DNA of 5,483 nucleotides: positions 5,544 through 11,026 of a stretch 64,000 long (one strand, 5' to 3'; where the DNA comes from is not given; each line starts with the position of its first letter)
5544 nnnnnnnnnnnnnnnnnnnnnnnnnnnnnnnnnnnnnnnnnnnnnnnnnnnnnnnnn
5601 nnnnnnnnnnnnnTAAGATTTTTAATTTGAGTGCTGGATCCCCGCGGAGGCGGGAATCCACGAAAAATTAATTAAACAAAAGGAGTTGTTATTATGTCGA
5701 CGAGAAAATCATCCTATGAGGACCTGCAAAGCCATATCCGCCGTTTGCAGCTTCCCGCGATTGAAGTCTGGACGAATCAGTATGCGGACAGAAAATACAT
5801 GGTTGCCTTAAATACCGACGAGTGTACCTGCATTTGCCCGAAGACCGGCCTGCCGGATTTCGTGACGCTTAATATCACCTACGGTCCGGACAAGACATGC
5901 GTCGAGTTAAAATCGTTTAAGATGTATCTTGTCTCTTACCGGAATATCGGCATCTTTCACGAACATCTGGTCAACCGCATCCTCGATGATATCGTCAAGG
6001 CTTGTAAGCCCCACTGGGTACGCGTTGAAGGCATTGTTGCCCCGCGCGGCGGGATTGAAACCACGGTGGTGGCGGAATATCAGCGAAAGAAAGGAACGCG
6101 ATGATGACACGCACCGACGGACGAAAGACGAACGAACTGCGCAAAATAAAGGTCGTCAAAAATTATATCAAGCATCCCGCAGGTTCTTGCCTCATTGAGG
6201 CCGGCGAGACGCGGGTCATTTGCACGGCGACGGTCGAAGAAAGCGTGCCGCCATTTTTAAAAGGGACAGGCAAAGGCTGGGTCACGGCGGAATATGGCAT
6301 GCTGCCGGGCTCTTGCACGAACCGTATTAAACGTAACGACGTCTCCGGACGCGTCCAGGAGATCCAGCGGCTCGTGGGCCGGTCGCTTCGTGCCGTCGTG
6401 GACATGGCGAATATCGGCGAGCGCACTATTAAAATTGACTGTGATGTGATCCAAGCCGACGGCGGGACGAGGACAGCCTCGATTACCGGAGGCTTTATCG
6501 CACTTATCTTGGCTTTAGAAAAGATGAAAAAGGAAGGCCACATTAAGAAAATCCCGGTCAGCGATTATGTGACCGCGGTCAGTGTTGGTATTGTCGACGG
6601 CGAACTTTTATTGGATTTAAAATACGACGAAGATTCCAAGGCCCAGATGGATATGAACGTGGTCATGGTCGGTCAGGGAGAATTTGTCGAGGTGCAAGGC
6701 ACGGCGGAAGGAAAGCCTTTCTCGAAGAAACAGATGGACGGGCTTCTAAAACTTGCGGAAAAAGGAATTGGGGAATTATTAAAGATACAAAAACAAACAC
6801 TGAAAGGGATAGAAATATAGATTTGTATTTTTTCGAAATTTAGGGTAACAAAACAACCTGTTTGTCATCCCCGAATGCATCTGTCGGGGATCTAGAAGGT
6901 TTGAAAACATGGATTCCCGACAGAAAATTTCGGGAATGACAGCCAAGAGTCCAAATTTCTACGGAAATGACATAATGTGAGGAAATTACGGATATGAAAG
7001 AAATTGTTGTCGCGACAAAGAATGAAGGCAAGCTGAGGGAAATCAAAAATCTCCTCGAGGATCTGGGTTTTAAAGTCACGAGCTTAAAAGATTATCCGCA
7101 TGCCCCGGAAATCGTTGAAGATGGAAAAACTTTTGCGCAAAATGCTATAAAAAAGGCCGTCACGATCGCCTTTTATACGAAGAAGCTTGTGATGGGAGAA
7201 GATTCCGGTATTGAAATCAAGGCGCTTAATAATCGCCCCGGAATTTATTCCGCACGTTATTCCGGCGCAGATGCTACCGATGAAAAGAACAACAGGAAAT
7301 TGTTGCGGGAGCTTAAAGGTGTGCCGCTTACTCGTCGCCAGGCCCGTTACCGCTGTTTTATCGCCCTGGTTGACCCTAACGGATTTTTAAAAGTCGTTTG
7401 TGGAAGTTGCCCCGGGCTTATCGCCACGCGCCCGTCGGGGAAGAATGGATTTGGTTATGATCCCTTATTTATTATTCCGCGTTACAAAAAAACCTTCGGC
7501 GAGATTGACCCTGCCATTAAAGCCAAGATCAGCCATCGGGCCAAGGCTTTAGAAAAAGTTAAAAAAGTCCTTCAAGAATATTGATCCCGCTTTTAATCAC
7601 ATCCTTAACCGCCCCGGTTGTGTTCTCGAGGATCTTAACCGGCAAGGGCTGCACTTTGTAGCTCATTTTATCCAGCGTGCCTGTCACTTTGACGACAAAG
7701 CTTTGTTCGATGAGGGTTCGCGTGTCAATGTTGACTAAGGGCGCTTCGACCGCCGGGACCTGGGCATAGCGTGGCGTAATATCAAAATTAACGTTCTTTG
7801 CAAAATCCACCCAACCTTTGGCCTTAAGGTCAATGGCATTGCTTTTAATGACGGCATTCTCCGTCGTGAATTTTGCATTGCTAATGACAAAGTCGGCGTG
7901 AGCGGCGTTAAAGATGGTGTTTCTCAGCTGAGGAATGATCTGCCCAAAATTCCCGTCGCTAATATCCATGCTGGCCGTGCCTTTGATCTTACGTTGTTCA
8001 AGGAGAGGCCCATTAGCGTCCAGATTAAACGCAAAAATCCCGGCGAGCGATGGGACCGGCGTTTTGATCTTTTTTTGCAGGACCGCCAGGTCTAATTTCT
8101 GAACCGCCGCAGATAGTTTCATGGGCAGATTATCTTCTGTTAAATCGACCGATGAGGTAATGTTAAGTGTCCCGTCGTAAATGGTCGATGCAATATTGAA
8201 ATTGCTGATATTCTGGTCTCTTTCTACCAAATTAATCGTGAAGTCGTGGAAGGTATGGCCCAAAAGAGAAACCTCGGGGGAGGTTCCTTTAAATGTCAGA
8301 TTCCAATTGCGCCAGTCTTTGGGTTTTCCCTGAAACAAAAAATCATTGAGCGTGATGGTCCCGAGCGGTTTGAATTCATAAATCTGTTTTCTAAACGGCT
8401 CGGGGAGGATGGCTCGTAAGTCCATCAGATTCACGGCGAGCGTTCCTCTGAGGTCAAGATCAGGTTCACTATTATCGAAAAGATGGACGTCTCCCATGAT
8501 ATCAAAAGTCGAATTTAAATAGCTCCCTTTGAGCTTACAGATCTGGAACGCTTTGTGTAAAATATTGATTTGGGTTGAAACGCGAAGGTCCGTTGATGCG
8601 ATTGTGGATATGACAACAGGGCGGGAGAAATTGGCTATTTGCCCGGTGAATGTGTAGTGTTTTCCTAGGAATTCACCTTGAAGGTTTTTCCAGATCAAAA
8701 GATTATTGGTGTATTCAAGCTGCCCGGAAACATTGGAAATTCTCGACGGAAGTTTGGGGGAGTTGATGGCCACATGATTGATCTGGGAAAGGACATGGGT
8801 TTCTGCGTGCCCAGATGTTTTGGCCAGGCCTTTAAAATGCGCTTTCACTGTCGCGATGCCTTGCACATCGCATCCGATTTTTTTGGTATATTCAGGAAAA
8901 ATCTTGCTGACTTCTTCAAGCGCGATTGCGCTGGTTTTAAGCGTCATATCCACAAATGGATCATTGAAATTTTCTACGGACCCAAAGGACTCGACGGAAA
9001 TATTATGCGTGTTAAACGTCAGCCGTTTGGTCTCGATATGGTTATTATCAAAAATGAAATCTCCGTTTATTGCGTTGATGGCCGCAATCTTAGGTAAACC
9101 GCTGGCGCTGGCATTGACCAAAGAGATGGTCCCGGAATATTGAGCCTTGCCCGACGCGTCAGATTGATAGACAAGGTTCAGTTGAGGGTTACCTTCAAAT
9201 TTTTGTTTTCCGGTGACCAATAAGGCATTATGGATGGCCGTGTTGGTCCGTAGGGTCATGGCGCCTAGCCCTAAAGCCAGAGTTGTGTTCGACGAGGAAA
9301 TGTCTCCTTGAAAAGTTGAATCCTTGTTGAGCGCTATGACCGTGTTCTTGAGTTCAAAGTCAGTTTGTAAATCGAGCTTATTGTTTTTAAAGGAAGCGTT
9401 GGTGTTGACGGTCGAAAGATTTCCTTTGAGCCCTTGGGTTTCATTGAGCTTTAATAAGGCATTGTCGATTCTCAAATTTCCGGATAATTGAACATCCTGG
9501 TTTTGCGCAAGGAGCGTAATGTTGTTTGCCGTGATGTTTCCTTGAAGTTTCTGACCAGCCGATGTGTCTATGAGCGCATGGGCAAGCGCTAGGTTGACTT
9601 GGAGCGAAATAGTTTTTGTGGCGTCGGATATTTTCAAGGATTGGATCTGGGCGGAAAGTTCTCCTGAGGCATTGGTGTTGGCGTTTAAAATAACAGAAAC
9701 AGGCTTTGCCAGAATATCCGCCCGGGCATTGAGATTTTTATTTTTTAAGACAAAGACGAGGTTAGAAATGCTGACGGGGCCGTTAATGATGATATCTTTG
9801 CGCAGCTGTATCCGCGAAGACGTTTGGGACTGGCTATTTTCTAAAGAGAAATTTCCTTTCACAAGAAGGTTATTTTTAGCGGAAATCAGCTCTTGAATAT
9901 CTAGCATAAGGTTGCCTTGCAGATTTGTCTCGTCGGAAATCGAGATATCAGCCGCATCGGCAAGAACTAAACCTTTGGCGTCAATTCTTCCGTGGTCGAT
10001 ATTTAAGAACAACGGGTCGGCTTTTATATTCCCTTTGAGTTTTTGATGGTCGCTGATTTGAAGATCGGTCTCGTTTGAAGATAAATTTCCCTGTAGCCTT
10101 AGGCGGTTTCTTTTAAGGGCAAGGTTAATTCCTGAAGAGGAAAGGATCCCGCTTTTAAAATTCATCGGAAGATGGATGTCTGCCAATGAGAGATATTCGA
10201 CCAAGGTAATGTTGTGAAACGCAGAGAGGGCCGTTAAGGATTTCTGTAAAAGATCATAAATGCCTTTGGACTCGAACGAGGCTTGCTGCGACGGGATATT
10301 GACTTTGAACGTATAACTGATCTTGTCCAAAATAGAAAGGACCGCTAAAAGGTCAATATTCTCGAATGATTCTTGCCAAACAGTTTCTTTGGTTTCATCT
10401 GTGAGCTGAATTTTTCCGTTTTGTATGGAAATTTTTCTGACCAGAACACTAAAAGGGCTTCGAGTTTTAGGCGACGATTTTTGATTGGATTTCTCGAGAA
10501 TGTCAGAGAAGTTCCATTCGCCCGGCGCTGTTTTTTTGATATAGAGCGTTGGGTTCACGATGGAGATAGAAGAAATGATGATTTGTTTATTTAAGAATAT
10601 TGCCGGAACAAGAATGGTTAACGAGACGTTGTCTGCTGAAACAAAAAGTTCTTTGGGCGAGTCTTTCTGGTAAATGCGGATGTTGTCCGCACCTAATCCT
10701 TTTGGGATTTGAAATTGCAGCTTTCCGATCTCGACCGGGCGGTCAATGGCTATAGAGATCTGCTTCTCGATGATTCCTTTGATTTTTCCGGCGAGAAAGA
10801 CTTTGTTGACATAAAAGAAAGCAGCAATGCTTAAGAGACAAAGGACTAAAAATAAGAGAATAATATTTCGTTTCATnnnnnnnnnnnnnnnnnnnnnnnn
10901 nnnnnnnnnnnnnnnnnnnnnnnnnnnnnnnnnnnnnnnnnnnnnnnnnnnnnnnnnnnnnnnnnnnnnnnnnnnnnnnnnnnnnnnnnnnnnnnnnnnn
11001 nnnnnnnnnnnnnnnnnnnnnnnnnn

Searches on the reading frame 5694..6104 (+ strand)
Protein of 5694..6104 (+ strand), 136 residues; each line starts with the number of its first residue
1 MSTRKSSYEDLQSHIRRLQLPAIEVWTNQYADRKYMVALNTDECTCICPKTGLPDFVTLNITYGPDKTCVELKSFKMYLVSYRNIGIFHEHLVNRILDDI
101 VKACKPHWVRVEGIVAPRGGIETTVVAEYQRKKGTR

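Call 11: search_protein_families(library=pfam, proteins=[window:5694-6104:+])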
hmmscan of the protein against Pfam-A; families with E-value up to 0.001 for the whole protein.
window:5694-6104:+ (136 aa): 1 family
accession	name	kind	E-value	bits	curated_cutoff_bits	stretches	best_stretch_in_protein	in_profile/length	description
PF14489.11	QueF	-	1.9e-31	108.6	27.3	1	54-133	1-80/81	QueF-like protein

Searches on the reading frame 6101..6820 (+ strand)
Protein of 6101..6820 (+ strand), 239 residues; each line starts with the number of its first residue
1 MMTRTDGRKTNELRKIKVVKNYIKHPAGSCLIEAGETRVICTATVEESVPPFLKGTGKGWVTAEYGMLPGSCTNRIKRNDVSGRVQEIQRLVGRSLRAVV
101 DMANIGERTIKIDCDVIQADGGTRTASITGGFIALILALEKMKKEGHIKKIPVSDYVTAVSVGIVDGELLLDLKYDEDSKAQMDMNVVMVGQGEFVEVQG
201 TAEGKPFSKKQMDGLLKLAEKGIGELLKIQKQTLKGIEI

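Call 11: search_protein_families(library=pfam, proteins=[window:6101-6820:+])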
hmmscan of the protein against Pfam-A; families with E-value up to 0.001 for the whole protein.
window:6101-6820:+ (239 aa): 2 families
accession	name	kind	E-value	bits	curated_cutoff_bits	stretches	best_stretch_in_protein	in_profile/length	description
PF01138.27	RNase_PH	-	3.1e-25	89.5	25.5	1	12-138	1-127/130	3' exoribonuclease family, domain 1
PF03725.20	RNase_PH_C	-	1.5e-15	57.4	20.8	1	155-222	1-67/67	3' exoribonuclease family, domain 2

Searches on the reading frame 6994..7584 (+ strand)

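Call 11: search_protein_families(library=pfam, proteins=[window:6994-7584:+])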
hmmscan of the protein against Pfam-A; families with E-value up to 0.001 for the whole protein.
window:6994-7584:+ (196 aa): 1 family
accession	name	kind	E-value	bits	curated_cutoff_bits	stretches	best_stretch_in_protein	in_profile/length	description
PF01725.21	Ham1p_like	-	9.6e-64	215.1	22.5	1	4-191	1-185/186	Ham1 family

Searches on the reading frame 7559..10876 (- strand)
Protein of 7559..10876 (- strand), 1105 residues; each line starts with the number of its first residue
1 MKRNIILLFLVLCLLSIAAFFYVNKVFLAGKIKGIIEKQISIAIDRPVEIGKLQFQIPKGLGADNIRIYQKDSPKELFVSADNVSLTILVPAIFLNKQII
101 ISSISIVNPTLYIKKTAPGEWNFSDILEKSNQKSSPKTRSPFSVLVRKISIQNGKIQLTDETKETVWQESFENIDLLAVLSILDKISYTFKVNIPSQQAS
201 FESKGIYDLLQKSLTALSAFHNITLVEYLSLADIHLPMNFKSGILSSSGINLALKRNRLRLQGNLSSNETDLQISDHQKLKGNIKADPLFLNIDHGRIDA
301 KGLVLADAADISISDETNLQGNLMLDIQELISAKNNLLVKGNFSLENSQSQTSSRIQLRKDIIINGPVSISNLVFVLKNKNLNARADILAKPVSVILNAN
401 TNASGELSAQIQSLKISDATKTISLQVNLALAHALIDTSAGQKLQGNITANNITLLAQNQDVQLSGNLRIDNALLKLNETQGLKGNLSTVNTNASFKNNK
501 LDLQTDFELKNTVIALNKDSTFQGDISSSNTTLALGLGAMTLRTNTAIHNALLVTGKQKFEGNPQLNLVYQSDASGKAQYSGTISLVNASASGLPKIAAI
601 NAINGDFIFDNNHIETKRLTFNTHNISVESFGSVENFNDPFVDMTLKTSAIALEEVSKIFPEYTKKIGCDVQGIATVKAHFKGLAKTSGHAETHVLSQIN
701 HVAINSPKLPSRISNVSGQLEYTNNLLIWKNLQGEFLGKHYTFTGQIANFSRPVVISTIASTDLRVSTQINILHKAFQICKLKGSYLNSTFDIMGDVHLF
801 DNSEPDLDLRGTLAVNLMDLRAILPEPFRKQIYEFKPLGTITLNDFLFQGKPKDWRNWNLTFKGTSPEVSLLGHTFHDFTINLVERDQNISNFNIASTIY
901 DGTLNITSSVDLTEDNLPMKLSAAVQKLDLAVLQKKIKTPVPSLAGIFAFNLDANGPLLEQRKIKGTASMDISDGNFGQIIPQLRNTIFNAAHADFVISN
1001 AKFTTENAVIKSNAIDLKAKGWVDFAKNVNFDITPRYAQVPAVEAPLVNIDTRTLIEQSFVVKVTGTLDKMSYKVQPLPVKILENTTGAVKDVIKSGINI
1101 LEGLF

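Call 11: search_protein_families(library=pfam, proteins=[window:7559-10876:-])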
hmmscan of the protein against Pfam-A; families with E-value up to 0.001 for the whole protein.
window:7559-10876:- (1105 aa): 3 families
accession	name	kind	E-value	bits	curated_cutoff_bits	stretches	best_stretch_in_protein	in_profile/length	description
PF05359.17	DUF748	-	1.1e-21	77.1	50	1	2-508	15-501/1037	Domain of Unknown Function (DUF748)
PF13116.12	YhdP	-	2e-16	59.6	46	2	595-838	551-794/1224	YhdP protein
PF13944.12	Calycin_like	-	0.00063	20.5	30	0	412-524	24-123/124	Calycin-like beta-barrel domain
